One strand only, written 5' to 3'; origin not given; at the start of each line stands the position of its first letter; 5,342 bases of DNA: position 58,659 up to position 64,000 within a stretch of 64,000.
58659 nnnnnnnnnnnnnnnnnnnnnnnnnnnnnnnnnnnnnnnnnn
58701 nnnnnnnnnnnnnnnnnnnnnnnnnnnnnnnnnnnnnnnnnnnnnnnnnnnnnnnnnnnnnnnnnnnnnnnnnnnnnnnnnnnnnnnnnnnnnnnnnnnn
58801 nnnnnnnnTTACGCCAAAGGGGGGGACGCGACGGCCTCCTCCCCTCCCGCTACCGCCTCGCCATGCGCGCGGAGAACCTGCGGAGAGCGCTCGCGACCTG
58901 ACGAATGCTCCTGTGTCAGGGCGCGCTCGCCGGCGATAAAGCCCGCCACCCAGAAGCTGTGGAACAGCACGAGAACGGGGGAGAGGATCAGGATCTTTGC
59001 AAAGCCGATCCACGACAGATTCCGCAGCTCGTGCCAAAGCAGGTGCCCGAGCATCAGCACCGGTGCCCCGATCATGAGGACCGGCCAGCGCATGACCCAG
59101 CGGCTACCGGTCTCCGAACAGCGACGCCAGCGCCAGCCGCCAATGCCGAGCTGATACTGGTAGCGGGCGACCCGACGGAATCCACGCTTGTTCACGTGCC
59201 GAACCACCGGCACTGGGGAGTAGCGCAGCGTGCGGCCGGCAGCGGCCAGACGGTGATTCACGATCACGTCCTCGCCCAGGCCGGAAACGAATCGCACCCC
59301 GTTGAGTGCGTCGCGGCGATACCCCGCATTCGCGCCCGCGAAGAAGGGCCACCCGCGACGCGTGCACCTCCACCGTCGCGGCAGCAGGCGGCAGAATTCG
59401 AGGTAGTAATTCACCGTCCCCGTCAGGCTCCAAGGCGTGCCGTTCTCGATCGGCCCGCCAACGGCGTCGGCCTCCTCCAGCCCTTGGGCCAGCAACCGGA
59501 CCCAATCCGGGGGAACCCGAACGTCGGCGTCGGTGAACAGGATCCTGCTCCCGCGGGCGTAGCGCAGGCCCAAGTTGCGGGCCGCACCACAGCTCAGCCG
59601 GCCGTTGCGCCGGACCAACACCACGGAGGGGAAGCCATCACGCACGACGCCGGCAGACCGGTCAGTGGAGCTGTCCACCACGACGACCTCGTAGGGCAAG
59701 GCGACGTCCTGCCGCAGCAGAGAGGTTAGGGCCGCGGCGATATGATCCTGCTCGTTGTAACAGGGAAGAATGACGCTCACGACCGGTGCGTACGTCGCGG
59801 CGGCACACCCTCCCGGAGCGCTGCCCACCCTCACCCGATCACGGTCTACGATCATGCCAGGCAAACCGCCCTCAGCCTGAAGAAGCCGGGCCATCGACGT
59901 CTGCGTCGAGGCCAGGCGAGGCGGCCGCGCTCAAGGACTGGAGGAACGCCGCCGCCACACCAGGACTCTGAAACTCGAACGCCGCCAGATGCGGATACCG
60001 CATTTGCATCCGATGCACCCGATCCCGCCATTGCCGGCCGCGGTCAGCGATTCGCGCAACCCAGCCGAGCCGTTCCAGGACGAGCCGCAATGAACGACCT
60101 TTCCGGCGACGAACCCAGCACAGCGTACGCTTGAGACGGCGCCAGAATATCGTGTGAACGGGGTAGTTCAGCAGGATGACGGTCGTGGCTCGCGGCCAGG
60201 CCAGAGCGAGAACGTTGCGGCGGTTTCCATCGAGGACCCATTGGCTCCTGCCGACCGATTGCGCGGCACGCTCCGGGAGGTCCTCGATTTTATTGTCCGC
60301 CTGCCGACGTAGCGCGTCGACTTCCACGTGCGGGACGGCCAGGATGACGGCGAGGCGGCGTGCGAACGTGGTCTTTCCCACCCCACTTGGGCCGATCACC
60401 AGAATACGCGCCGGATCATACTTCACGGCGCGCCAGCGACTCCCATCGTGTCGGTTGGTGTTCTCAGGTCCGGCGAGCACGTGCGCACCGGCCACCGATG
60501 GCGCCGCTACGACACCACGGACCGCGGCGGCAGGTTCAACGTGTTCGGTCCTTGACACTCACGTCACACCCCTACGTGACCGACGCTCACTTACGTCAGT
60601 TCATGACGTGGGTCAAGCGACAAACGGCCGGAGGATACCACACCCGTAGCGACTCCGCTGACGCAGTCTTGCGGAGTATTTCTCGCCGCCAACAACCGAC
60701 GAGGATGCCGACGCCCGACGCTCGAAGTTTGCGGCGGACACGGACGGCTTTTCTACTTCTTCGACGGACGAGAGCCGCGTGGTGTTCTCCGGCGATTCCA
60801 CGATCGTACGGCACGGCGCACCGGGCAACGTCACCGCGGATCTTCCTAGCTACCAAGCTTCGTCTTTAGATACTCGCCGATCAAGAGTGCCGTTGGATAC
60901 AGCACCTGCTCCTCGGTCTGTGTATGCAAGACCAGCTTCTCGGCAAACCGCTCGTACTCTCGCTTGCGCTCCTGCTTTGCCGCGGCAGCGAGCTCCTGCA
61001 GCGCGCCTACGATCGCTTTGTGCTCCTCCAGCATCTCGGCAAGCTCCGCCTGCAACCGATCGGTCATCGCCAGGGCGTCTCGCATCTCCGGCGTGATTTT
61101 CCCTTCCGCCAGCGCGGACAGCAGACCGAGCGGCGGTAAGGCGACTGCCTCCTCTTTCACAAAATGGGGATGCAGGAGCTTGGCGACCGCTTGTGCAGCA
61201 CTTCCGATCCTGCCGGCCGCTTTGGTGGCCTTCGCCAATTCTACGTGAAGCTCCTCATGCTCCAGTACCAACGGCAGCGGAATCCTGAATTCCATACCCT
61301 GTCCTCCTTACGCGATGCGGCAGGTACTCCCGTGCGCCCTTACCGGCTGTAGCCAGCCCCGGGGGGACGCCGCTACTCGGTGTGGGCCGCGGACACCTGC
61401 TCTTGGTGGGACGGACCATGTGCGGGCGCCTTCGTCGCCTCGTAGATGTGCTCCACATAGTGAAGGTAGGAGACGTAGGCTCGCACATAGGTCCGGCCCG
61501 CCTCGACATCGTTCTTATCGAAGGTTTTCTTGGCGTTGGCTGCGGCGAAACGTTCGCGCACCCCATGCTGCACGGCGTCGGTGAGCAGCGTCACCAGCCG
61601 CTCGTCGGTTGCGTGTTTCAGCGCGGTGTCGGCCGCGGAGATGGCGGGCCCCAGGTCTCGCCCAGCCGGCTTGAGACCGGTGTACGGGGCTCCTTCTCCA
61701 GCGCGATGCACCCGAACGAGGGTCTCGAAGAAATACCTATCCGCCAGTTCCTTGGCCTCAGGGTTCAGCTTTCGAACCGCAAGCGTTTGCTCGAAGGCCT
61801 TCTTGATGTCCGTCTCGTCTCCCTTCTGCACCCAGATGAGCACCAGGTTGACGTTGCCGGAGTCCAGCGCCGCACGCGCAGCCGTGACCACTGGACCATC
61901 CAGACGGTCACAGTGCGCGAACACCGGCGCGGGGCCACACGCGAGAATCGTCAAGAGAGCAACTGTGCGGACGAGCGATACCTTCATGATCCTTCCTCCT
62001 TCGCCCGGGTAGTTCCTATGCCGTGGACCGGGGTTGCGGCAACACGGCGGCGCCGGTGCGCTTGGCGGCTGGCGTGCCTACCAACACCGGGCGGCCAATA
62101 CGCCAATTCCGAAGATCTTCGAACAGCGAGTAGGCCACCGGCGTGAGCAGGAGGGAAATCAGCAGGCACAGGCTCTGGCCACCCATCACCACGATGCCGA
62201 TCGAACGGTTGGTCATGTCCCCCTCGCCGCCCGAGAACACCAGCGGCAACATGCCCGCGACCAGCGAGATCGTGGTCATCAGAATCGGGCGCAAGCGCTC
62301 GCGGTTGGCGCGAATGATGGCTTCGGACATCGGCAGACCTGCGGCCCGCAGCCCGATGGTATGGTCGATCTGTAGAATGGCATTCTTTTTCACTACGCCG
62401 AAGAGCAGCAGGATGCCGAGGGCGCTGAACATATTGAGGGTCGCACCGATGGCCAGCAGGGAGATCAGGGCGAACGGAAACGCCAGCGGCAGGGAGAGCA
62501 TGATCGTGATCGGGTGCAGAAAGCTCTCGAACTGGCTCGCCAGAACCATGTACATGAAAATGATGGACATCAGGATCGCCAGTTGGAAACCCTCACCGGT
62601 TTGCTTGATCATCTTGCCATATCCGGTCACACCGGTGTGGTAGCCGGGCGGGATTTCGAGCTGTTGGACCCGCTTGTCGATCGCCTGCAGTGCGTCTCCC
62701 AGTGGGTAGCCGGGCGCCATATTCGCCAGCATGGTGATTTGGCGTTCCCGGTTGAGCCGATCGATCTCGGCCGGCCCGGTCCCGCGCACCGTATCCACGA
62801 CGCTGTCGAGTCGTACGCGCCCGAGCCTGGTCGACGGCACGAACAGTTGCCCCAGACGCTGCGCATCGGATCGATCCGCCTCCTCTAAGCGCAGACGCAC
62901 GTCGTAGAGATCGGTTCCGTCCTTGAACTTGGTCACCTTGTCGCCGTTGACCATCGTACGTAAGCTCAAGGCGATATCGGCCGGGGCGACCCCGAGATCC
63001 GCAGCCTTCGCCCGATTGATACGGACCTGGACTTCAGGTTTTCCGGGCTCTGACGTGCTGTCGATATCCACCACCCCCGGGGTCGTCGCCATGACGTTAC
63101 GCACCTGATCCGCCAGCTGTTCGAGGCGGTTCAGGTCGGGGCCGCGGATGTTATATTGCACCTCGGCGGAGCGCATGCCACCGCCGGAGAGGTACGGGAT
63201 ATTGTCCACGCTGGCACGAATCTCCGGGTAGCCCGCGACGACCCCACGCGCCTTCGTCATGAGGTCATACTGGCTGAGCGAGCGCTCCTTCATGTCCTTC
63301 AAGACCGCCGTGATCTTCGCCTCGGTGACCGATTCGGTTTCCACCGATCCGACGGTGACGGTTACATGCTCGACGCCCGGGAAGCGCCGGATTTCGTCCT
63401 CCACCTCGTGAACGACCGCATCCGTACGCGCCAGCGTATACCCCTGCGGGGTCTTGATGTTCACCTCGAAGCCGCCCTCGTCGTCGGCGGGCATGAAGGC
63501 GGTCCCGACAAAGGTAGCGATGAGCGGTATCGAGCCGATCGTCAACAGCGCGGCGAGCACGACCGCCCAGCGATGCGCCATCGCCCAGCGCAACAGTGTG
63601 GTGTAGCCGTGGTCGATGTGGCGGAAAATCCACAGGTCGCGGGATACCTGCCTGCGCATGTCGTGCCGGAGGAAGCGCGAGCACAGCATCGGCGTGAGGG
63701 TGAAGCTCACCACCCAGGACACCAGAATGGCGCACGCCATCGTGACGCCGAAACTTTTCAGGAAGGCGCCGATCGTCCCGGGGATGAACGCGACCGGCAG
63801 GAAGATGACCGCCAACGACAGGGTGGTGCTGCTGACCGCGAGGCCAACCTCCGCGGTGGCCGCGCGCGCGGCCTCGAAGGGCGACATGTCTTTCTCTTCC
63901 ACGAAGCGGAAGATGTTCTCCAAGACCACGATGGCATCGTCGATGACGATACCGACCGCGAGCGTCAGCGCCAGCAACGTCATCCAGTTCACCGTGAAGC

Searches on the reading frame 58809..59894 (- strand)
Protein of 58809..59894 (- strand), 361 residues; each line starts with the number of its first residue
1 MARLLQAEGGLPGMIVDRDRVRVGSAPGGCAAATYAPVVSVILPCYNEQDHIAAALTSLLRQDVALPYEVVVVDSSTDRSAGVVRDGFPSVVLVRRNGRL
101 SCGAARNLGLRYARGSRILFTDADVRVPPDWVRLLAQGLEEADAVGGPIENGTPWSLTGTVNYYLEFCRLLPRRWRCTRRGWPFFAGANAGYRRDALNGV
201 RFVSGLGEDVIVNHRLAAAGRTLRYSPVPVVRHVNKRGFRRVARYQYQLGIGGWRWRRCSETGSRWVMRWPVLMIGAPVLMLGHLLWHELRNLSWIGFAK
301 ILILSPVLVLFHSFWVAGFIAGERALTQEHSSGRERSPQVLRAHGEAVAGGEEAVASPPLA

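Call 36: search_protein_families(library=pfam, proteins=[window:58809-59894:-], max_evalue=0.01)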
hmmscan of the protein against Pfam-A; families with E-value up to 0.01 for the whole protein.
window:58809-59894:- (361 aa): 5 families
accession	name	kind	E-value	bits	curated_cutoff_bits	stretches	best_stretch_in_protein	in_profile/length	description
PF00535.33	Glycos_transf_2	-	6.4e-26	91.7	23.3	1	40-198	1-165/168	Glycosyl transferase family 2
PF13641.12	Glyco_tranf_2_3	-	3.8e-13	50.4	27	1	38-239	2-217/230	Glycosyltransferase like family 2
PF13632.12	Glyco_trans_2_3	-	1.4e-08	35.2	27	1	118-318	2-195/198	Glycosyl transferase family group 2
PF13506.12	Glyco_transf_21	-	4.2e-06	26.8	21.7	1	109-244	25-167/174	Glycosyl transferase family 21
PF10111.15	Glyco_tranf_2_2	-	0.0041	17.1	27.3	1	40-131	1-98/276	Glycosyltransferase like family 2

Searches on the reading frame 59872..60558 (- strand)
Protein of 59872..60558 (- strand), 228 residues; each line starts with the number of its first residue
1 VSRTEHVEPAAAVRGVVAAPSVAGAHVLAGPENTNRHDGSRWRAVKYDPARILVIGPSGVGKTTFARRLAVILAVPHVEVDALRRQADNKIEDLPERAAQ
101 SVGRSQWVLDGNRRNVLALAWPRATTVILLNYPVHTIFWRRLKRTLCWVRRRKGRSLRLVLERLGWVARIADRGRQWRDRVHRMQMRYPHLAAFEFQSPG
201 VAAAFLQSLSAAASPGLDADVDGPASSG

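Call 36: search_protein_families(library=pfam, proteins=[window:59872-60558:-], max_evalue=0.01)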
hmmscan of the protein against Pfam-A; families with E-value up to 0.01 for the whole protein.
window:59872-60558:- (228 aa): 14 families
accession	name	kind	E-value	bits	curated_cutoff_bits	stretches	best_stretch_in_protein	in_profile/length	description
PF13671.12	AAA_33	-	1.6e-07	32.1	27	1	52-176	2-121/143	AAA domain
PF13207.12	AAA_17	-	3.6e-05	24.5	27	0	55-87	1-34/136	AAA domain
PF13238.12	AAA_18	-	4.4e-05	24.4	29.4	1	52-75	1-24/128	AAA domain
PF05729.18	NACHT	-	0.00027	21.3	26.7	1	52-79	3-30/167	NACHT domain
PF00004.35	AAA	-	0.00028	21.8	21.2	1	52-96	1-51/131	ATPase family associated with various cellular activities (AAA)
PF13191.12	AAA_16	-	0.00037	21.5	32.6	1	48-166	23-143/167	AAA ATPase domain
PF13479.12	AAA_24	-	0.00065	20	27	1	49-71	2-24/195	AAA domain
PF25199.1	nSTAND_NTPase5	-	0.0011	19.3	34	1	49-105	41-96/145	Novel STAND NTPase 5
PF13521.12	AAA_28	-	0.0012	19.5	27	1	51-100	1-52/164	AAA domain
PF07728.20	AAA_5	-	0.0022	18.4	22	1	52-74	2-24/139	AAA domain (dynein-related subfamily)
PF13401.12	AAA_22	-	0.0024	18.7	27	1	52-73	8-29/130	AAA domain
PF01078.27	Mg_chelatase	-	0.0055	16.6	20.3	1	52-76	25-49/207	Magnesium chelatase, subunit ChlI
PF20720.3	nSTAND3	-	0.0069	16.5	27.2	0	52-79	20-47/155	Novel STAND NTPase 3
PF13481.12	AAA_25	-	0.0073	16.4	27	0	51-74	35-58/195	AAA domain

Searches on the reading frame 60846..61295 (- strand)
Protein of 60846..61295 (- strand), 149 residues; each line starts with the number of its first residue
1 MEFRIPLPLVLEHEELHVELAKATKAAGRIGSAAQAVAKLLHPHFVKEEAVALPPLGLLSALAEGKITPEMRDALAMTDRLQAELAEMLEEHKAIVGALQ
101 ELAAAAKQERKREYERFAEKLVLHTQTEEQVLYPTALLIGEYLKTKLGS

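Call 36: search_protein_families(library=pfam, proteins=[window:60846-61295:-], max_evalue=0.01)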
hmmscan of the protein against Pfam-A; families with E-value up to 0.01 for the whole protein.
window:60846-61295:- (149 aa): 2 families
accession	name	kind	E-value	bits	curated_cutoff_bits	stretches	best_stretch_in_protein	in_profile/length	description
PF01814.28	Hemerythrin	-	1.3e-08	35.8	25.3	1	11-136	8-127/127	Hemerythrin HHE cation binding domain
PF06456.18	Arfaptin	-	0.0055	16.8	32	1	72-136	50-115/229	Arfaptin-like domain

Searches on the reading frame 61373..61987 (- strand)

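Call 36: search_protein_families(library=pfam, proteins=[window:61373-61987:-], max_evalue=0.01)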
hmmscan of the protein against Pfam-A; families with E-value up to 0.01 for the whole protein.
window:61373-61987:- (204 aa): 1 family
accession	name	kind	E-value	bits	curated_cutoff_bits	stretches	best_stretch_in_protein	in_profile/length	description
PF20046.4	DUF6448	-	6.9e-61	205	27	1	30-177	1-147/147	Family of unknown function (DUF6448)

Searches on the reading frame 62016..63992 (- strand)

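Call 36: search_protein_families(library=pfam, proteins=[window:62016-63992:-], max_evalue=0.01)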
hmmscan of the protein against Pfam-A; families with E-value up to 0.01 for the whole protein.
window:62016-63992:- (658 aa): 2 families
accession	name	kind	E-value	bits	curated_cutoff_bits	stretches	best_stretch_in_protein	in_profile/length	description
PF00873.25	ACR_tran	-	8.7e-161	537.3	28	1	1-624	383-1020/1021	AcrB/AcrD/AcrF family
PF03176.21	MMPL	-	2.1e-07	30.7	20.5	2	433-619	105-297/333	MMPL family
